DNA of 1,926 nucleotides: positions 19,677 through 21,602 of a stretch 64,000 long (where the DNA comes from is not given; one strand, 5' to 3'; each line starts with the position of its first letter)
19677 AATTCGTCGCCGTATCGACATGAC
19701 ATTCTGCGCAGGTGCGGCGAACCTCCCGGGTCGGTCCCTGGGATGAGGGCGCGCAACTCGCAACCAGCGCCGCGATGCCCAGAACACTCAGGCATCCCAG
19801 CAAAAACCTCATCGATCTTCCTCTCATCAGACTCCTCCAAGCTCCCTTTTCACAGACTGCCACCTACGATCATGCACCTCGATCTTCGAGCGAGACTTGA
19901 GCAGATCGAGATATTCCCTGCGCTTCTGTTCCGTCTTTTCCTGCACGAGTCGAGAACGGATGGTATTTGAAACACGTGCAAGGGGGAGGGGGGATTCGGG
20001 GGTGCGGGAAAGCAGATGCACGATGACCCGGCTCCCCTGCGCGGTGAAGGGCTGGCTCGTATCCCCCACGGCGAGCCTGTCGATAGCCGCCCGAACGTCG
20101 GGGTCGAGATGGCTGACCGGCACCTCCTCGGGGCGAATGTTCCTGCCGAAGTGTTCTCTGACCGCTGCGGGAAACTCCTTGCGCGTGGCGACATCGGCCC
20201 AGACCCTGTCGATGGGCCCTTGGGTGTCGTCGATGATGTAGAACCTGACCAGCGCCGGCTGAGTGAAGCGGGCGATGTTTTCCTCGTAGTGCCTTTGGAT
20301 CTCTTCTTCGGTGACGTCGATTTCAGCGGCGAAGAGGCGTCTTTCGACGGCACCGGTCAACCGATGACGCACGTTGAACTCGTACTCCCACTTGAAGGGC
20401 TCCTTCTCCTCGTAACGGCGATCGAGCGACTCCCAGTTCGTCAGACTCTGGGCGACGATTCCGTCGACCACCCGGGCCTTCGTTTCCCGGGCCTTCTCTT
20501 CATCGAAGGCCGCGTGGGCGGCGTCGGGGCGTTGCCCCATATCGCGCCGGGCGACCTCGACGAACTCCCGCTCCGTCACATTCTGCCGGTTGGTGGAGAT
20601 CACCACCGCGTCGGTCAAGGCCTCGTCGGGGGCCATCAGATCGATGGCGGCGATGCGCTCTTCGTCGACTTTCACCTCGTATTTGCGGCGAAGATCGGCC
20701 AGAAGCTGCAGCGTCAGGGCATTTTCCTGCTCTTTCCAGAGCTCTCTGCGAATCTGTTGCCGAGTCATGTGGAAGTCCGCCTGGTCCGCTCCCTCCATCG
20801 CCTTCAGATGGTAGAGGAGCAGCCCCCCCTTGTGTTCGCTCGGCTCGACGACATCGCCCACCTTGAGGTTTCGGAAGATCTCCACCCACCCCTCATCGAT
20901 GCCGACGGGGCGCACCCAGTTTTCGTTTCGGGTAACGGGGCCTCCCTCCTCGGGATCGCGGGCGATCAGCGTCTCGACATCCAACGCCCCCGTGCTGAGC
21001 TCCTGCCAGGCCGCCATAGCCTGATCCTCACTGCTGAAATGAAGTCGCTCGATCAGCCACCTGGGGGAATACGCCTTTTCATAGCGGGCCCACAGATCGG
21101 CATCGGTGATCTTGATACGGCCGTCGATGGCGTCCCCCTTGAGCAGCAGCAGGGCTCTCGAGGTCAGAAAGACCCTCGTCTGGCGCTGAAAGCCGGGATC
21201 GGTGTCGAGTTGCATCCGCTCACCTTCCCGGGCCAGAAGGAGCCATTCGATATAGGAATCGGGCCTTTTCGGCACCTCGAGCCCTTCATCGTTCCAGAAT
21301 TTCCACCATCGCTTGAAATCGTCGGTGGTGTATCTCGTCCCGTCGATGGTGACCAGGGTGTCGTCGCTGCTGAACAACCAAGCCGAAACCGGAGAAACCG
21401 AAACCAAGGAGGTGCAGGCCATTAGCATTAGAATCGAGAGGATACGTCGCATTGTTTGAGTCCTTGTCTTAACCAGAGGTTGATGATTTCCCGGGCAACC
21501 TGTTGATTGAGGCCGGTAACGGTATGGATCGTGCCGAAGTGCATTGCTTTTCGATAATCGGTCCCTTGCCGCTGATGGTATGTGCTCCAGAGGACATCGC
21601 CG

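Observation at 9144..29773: A 20.6-kb single-strand supercluster embeds OmcS-type cytochromes with giant multihemes, beta-propellers, a chaperone and an outer-membrane module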

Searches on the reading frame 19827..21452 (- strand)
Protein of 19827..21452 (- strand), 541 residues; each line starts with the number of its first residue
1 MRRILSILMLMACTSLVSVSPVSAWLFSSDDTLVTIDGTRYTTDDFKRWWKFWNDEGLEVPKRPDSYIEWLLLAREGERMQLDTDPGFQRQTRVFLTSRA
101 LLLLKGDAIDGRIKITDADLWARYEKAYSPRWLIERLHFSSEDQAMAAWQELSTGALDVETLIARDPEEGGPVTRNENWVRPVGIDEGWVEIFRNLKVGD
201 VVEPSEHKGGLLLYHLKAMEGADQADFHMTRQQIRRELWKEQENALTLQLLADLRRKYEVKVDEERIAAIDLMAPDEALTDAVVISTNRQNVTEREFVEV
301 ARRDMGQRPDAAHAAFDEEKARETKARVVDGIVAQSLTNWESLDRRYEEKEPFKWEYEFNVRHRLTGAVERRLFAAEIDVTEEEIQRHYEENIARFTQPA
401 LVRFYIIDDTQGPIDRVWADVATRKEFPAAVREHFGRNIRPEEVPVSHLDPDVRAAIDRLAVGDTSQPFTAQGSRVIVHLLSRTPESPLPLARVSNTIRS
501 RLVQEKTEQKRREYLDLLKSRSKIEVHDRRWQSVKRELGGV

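Call 4: search_protein_families(library=pfam, proteins=[window:19827-21452:-], max_evalue=0.01)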
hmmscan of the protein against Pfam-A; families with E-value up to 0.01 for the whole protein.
window:19827-21452:- (541 aa): 1 family
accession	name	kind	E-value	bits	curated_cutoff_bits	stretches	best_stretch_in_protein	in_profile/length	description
PF13145.12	Rotamase_2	-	1.1e-21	78.3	27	2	380-495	1-120/121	PPIC-type PPIASE domain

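Call 17: find_encoding_contigs(protein=window:19827-21452:-, flank=10000, max_places=6)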
Protein window:19827-21452:- (541 aa): no gene with exactly this product is on record in the collection.

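Call 18: find_homologous_proteins(query=window:19827-21452:-, max_evalue=0.00001)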
Query window:19827-21452:- (541 aa): 106 proteins with E <= 0.00001 among 8000 candidates.
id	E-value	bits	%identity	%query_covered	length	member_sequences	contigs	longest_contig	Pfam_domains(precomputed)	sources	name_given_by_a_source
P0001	0.0e+0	1213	100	100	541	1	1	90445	PF13145.13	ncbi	-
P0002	8.3e-263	891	70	100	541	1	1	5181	PF13145.13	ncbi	-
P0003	1.4e-241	821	64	100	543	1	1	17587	PF13145.13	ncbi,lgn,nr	ncbi:MAG: peptidyl-prolyl cis-trans isomerase [Desulfuromonadales bacterium]|nr:peptidyl-prolyl cis-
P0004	9.1e-239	812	64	100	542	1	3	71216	PF13145.13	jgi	jgi:hypothetical protein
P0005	5.7e-235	799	64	100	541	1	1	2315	PF13145.13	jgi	jgi:hypothetical protein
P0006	8.0e-224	762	61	100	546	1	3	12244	PF13145.13,PF28307.1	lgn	-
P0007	2.7e-220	751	59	98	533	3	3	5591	PF13145.13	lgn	-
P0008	1.2e-218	745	58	100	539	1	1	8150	PF13145.13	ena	-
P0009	9.2e-216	736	59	96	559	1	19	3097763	PF13145.13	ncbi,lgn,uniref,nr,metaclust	ncbi:peptidyl-prolyl cis-trans isomerase [Desulfurivibrio alkaliphilus]|uniref:peptidylprolyl isomer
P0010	3.4e-214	731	59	100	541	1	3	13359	PF13145.13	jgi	jgi:hypothetical protein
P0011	1.5e-210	719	57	100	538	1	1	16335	PF13145.13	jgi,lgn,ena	-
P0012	4.0e-205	701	57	100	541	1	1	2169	PF13145.13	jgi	jgi:hypothetical protein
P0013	9.3e-205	699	56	100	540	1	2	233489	PF13145.13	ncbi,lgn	-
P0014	2.6e-204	698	55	100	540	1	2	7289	PF13145.13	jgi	-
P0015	2.9e-203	694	57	100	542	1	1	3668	PF13145.13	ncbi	-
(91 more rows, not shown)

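Call 19: find_encoding_contigs(protein=P0001, flank=10000, max_places=3)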
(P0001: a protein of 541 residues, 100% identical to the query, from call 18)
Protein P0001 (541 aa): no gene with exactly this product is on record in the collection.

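Call 20: find_encoding_contigs(protein=P0009, flank=10000, max_places=2)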
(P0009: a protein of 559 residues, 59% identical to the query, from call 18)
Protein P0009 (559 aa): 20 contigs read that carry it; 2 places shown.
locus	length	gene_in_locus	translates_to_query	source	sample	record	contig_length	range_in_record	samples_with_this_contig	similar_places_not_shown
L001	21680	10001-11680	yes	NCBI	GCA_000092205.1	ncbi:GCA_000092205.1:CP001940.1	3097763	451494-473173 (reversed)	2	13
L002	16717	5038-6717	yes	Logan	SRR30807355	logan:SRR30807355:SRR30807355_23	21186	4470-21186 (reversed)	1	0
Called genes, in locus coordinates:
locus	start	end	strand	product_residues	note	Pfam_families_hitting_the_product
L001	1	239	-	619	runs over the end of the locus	PF00672:HAMP, PF00989:PAS (weak), PF08448:PAS_4 (weak), PF13188:PAS_8 (weak), PF13426:PAS_9, PF00512:HisKA, PF02518:HATPase_c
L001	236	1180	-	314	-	PF12974:Phosphonate-bd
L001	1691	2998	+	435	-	PF09699:Paired_CXXCH_1 (faint), PF14522:Cytochrome_C7 (faint), PF22113:Mtrc-MtrF_II-IV_dom (faint)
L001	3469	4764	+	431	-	PF22113:Mtrc-MtrF_II-IV_dom (faint), PF14522:Cytochrome_C7 (faint), PF09699:Paired_CXXCH_1 (faint)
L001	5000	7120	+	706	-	-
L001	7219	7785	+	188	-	PF13036:LpoB (weak)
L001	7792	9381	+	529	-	-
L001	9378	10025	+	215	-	-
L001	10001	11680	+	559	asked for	PF13145:Rotamase_2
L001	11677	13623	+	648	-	-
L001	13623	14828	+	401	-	PF02085:Cytochrom_CIII (faint), PF14522:Cytochrome_C7 (faint), PF14537:Cytochrom_c3_2 (faint), PF22678:Cytochrom_c_NrfB-like (faint), PF22113:Mtrc-MtrF_II-IV_dom (faint), PF09699:Paired_CXXCH_1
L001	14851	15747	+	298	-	PF24684:Vgb_lyase (faint), PF01436:NHL (faint)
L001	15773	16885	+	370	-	PF09699:Paired_CXXCH_1 (weak)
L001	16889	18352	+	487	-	PF21783:YNCE (faint), PF02239:Cytochrom_D1 (faint), PF25174:Beta-prop_THOC3 (faint)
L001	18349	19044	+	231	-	PF14522:Cytochrome_C7 (faint), PF22113:Mtrc-MtrF_II-IV_dom (faint), PF09699:Paired_CXXCH_1 (weak), PF14537:Cytochrom_c3_2 (weak), PF09699:Paired_CXXCH_1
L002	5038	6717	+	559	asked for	PF13145:Rotamase_2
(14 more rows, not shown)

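Call 31: find_related_loci(query=A1, collection=genome_contigs, flank=10000)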
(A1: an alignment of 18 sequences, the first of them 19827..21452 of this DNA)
Query A1 (541 aa) in genome_contigs; peptide patterns used: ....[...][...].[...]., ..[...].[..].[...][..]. (x = any residue, [..] = any of these).
67 stretches matched a pattern; 39 encode a relative of the query (tblastn E <= 1e-3); 39 distinct loci.
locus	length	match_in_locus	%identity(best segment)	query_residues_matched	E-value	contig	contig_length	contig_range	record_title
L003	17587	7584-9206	64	1-540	0e+0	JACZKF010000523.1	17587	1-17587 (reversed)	MAG: Desulfuromonadales bacterium isolate MAG38 geobacteraceae_2_contig_1254741, whole genome shotgun sequence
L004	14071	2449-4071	54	1-541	0e+0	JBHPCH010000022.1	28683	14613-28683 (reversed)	Thermodesulfobacteriota bacterium isolate SAG AM-311-B10 NODE_22_length_28683_cov_28.109718, whole genome shotgun sequen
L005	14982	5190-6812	54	1-541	0e+0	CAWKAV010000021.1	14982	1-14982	MAG: uncultured delta proteobacterium isolate MFD09779.bin.1.290 genome assembly, contig: contig_61272, whole genome sho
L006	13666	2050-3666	52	1-540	0e+0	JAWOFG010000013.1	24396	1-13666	MAG: Pelovirga sp. isolate BLK6-1.bin.19 k191_2166674, whole genome shotgun sequence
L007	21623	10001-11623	48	1-540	5e-174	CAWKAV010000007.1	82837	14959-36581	MAG: uncultured delta proteobacterium isolate MFD09779.bin.1.290 genome assembly, contig: contig_20166, whole genome sho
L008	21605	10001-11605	48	6-541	1e-168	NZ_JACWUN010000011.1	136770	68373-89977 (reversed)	Pelovirga terrestris strain M08fum NODE_11_length_136770_cov_51.205975, whole genome shotgun sequence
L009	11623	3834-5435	47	1-539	4e-165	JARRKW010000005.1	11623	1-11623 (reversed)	MAG: Desulfuromonadaceae bacterium isolate Spart_056_MAG scaffold_438, whole genome shotgun sequence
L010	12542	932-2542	40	1-535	3e-132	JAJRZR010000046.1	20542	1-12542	MAG: Deltaproteobacteria bacterium isolate Dive96_bin4.212 k141_2582667, whole genome shotgun sequence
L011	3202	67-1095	55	197-540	5e-127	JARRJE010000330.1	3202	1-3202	MAG: Deltaproteobacteria bacterium isolate Spart_012_MAG scaffold_55263, whole genome shotgun sequence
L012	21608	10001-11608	36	1-538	3e-119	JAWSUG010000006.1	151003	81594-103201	MAG: Desulfobulbaceae bacterium isolate B4G8CH4-05 NODE_6_length_151003_cov_13.953812, whole genome shotgun sequence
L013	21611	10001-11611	35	1-540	1e-116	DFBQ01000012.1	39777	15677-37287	MAG TPA_asm: Deltaproteobacteria bacterium UBA3076 UBA3076_contig_2768, whole genome shotgun sequence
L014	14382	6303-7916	36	1-540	4e-116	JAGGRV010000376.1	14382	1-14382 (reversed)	MAG: Deltaproteobacteria bacterium isolate AUK005 PB_MANV_005_c_000000000129, whole genome shotgun sequence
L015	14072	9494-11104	34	1-540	2e-113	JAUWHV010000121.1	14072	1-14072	MAG: Deltaproteobacteria bacterium isolate CSMAG_2277 CSMAG_2277_k141_584338_length_14072_cov_12.6588, whole genome shot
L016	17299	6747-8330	36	4-538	8e-107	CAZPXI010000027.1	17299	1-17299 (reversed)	MAG TPA_asm: uncultured Desulfobulbus sp. isolate SRP128015_co3_35 genome assembly, contig: NODE_3431_length_17299_cov_1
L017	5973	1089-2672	35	11-538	1e-106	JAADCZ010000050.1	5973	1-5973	MAG: Thermodesulfobacteriota bacterium isolate L_MaxBin.058 contig-127_17895, whole genome shotgun sequence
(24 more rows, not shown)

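Call 79: list_cluster_members(proteins=[P0001, P0118, P0002, P0120])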
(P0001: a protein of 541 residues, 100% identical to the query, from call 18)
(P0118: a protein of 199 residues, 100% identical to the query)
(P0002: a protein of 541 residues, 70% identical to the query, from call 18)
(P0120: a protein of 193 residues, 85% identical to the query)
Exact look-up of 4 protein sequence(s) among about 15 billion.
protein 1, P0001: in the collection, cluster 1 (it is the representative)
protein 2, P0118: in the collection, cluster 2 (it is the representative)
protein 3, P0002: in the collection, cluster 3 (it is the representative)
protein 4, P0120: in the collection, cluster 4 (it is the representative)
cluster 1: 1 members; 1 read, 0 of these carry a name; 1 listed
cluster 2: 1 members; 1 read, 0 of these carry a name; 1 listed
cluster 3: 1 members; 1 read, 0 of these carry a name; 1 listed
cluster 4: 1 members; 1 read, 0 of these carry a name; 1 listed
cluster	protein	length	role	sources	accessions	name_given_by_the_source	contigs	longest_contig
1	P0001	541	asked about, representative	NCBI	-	-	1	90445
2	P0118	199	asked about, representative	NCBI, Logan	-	-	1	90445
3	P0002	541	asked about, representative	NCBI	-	-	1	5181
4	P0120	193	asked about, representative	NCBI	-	-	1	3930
